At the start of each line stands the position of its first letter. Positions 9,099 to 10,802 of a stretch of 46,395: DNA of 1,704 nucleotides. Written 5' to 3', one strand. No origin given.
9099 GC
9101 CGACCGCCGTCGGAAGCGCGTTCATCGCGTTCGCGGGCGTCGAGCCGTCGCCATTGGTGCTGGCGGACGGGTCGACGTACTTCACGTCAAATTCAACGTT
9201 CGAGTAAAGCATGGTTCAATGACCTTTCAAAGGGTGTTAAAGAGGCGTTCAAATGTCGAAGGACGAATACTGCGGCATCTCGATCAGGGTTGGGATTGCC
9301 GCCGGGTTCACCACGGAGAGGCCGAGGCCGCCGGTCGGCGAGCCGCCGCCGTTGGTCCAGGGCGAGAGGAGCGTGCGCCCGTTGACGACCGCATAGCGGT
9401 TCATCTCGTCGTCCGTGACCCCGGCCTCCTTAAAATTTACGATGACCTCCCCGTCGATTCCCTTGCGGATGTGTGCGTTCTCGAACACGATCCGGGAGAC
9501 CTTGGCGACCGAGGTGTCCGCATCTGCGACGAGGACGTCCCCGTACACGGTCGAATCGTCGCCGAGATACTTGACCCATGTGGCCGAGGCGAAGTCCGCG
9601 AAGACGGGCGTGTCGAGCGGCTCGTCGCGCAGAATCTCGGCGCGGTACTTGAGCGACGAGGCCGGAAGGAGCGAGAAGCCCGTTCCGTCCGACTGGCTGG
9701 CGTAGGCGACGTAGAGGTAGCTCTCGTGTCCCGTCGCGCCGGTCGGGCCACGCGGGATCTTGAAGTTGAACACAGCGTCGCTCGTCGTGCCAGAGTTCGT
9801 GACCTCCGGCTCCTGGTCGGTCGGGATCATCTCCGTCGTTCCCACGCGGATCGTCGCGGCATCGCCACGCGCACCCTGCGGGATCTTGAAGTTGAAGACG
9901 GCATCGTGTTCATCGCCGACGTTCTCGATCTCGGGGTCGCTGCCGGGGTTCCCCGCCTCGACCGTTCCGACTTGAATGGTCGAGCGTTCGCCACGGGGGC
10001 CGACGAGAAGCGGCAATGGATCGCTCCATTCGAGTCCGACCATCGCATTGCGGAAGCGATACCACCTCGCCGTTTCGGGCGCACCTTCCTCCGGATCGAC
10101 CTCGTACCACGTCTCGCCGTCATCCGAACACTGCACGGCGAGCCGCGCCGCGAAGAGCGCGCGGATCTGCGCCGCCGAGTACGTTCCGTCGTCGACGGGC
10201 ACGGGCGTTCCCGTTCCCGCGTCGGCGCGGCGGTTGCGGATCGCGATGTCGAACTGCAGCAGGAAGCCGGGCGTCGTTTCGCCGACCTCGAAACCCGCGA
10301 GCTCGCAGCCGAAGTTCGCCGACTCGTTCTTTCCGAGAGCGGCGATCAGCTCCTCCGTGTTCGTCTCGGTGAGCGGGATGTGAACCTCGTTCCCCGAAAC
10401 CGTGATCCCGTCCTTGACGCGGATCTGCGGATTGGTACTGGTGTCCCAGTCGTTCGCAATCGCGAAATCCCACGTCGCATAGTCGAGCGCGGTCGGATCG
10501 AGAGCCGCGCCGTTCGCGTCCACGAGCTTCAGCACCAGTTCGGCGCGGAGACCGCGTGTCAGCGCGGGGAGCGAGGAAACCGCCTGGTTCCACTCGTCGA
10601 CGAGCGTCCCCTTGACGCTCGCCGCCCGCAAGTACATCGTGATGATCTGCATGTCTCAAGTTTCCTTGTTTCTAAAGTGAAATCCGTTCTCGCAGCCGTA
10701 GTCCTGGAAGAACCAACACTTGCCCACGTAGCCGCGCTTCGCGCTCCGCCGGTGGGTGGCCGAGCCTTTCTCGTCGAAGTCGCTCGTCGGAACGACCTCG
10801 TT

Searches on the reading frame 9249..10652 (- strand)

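Call 72: search_protein_families(library=phrogs, proteins=[window:9249-10652:-], max_evalue=0.0001)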
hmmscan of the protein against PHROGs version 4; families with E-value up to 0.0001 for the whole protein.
window:9249-10652:- (467 aa): 2 families
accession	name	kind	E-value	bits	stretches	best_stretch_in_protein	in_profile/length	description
phrog_21765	-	unknown function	5.2e-17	63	2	206-263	169-222/422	-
phrog_4120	-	tail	2.4e-08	34.4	1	259-310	117-169/360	minor tail protein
